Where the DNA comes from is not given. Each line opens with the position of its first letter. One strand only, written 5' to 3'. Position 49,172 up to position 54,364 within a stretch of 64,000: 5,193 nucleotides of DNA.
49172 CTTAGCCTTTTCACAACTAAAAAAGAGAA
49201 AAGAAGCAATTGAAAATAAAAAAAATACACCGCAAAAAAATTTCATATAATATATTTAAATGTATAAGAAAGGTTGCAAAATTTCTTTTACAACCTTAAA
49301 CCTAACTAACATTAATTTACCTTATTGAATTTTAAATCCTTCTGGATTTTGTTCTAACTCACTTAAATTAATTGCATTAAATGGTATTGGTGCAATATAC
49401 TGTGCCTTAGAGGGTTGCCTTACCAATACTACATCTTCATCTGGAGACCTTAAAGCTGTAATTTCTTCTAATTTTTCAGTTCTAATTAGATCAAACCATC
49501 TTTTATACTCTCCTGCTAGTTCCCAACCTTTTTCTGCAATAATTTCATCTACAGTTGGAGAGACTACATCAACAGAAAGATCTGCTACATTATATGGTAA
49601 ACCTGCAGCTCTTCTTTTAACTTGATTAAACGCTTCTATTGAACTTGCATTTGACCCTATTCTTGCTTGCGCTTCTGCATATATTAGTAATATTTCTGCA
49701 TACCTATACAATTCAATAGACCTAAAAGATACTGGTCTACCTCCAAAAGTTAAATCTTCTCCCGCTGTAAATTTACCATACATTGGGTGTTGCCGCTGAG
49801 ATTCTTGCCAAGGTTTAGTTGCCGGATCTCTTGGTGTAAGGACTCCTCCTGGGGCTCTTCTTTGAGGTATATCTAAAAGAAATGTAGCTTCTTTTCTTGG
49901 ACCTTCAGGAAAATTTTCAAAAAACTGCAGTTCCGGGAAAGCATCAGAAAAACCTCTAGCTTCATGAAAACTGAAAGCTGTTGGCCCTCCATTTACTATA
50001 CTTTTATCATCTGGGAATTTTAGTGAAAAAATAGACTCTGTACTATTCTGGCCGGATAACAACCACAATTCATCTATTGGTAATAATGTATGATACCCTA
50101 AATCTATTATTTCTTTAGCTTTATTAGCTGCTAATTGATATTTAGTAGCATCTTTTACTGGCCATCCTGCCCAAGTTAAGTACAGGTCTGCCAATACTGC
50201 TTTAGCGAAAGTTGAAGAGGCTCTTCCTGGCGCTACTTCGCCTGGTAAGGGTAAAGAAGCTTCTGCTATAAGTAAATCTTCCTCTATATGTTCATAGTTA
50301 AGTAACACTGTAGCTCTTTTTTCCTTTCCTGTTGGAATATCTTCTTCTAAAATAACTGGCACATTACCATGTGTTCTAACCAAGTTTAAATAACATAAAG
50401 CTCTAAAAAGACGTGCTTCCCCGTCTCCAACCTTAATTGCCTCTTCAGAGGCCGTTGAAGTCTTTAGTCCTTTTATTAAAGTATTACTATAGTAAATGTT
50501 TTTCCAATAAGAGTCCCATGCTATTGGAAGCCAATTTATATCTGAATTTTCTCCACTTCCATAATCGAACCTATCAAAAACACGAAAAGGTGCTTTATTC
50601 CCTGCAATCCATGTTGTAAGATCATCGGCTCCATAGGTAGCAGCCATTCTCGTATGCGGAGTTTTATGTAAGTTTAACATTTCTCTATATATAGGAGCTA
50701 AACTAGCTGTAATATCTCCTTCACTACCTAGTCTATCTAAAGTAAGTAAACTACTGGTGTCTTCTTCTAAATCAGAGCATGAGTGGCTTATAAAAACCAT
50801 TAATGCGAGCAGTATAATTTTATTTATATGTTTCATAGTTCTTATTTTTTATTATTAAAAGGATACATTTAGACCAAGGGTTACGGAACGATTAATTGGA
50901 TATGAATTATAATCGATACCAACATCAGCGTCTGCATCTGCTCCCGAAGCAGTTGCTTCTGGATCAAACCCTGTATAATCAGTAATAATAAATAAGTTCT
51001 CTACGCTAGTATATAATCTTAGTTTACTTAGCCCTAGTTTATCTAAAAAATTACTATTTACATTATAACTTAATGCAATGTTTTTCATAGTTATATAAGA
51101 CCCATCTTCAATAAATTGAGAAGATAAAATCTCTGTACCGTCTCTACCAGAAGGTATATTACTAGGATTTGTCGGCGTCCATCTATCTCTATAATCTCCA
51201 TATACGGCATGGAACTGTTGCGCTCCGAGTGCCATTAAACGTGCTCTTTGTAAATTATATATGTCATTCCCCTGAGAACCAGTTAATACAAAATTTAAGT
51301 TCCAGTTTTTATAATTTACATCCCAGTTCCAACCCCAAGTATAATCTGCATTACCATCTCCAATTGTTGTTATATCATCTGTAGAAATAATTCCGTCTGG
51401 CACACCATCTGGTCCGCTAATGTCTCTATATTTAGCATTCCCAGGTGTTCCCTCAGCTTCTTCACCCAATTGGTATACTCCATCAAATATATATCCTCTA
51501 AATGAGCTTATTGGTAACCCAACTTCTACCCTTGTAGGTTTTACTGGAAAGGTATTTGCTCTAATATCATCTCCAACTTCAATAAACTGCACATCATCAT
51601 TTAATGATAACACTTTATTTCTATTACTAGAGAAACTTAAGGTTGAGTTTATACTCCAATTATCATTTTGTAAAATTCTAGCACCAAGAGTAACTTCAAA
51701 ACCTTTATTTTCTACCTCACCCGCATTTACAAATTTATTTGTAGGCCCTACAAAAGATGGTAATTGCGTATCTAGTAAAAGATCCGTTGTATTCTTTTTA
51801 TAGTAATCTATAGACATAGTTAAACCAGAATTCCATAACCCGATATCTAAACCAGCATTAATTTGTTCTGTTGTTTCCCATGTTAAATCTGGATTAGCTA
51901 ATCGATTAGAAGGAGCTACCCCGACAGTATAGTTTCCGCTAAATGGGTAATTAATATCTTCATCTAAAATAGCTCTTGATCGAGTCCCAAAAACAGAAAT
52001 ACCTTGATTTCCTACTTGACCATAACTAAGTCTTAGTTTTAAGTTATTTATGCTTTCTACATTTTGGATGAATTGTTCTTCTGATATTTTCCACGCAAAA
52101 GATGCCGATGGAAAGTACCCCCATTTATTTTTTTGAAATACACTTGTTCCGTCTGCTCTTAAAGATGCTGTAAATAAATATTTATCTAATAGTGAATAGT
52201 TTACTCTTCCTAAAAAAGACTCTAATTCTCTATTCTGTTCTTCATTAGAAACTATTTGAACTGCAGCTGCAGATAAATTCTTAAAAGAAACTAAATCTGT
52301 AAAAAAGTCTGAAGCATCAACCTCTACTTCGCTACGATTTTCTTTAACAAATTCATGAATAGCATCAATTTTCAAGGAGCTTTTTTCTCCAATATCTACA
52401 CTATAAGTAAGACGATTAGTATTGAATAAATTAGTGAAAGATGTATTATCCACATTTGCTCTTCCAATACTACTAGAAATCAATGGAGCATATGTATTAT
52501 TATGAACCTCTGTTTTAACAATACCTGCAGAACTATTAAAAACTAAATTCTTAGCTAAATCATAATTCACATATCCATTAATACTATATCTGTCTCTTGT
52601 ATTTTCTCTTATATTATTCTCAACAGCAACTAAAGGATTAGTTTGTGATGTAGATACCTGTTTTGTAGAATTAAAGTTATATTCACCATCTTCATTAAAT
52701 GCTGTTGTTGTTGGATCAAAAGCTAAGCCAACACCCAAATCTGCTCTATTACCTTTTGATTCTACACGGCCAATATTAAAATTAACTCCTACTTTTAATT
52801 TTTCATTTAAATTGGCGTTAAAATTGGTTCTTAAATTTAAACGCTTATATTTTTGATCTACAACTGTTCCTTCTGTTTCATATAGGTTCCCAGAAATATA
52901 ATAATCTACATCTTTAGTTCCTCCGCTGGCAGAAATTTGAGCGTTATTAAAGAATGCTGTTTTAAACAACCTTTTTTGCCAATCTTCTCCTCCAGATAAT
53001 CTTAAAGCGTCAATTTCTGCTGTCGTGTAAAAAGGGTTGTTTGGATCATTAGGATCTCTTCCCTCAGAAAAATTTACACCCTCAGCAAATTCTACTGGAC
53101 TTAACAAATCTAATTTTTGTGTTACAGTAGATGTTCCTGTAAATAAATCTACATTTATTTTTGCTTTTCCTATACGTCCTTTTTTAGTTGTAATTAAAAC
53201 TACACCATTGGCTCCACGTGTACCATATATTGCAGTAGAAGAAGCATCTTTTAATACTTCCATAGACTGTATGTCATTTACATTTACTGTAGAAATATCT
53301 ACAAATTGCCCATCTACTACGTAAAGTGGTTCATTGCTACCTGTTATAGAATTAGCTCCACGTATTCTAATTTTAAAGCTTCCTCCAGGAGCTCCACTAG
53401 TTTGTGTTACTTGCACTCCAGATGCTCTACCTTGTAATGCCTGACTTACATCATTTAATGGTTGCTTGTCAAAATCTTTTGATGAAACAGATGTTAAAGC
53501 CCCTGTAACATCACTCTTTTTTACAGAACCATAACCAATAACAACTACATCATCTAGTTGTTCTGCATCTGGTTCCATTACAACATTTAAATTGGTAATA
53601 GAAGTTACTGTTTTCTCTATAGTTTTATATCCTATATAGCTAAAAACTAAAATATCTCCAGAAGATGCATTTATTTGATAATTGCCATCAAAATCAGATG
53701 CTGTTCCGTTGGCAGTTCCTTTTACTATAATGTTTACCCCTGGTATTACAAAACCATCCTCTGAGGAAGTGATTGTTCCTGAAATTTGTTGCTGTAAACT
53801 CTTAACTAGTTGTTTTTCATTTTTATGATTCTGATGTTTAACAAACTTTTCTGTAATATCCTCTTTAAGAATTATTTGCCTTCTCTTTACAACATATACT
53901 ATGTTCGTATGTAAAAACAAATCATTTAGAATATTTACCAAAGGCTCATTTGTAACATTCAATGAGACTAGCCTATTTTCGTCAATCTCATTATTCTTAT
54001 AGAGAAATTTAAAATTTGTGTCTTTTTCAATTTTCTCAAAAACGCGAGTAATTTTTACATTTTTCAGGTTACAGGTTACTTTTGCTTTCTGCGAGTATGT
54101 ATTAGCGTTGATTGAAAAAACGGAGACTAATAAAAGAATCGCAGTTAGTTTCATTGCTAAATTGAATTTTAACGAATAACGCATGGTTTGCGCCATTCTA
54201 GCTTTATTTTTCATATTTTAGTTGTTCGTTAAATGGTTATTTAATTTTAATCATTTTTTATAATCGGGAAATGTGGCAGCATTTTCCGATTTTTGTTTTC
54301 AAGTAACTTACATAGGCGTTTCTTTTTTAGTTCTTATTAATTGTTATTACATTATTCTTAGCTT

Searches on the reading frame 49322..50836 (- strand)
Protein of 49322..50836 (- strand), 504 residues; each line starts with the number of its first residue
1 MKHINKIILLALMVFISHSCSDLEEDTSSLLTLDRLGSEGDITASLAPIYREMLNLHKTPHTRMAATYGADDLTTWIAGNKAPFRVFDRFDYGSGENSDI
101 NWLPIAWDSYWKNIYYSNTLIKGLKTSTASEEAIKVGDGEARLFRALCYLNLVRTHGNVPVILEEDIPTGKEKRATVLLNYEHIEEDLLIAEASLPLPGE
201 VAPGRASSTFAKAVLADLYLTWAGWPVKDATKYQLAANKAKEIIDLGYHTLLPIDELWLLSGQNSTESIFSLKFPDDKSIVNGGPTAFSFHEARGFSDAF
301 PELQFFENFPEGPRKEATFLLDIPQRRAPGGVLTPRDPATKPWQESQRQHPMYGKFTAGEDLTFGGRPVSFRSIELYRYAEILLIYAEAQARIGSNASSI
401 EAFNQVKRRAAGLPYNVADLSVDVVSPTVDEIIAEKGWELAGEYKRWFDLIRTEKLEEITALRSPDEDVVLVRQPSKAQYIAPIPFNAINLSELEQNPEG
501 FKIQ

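Call 46: search_protein_families(library=pfam, proteins=[window:49322-50836:-], max_evalue=0.00001)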
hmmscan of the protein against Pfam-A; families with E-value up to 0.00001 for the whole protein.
window:49322-50836:- (504 aa): 2 families
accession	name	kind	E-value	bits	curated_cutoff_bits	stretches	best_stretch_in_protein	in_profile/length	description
PF07980.17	SusD_RagB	-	4.8e-23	82.7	23.1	1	346-498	128-295/297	SusD family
PF14322.12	SusD-like_3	-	4.4e-13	50.3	27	1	104-220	75-191/191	Starch-binding associating with outer membrane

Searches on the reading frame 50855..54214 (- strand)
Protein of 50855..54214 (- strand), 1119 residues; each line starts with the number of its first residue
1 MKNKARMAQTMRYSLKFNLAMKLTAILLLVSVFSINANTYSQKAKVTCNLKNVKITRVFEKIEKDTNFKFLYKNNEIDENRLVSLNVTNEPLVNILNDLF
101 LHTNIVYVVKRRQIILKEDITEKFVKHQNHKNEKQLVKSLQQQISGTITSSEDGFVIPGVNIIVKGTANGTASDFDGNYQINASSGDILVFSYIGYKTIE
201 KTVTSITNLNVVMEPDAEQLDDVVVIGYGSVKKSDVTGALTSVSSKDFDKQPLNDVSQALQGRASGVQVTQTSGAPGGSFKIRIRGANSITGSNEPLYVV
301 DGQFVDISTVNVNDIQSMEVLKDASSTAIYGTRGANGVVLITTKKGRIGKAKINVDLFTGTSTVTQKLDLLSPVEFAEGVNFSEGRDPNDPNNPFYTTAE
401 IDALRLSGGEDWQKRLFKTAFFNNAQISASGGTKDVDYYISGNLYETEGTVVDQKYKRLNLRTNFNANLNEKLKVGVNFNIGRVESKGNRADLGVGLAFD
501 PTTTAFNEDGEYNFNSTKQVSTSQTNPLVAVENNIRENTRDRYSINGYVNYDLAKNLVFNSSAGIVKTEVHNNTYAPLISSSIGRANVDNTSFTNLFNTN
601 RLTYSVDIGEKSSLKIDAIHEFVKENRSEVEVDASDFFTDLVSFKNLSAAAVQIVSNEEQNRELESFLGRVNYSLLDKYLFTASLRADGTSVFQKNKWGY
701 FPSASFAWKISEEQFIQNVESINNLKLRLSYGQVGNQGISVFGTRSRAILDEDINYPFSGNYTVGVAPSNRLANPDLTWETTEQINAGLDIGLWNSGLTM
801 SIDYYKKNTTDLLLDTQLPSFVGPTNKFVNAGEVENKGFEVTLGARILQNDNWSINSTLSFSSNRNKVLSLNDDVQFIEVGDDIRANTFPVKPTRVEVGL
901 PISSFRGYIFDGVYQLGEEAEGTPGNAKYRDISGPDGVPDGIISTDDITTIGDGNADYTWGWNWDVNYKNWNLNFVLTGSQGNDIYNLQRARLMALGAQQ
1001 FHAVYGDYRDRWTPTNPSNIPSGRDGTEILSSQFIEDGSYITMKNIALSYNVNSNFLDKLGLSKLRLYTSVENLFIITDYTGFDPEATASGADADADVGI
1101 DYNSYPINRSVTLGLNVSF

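Call 46: search_protein_families(library=pfam, proteins=[window:50855-54214:-], max_evalue=0.00001)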
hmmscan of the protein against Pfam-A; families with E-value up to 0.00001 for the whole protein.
window:50855-54214:- (1119 aa): 5 families
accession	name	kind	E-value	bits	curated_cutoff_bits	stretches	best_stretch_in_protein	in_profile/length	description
PF00593.30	TonB_dep_Rec_b-barrel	-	2.5e-21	77.5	27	1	496-974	18-430/436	TonB dependent receptor-like, beta-barrel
PF07715.20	Plug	-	7.8e-19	68.6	23.9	1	233-338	2-107/107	TonB-dependent Receptor Plug Domain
PF13715.12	CarbopepD_reg_2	-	1.4e-18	67.2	32.2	1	144-225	1-88/88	CarboxypepD_reg-like domain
PF13620.12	CarboxypepD_reg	-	4.3e-08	33.8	32.3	1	143-211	1-79/82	Carboxypeptidase regulatory-like domain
PF07660.19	STN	-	7e-06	26.2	28.4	0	69-117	2-50/52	Secretin and TonB N terminus short domain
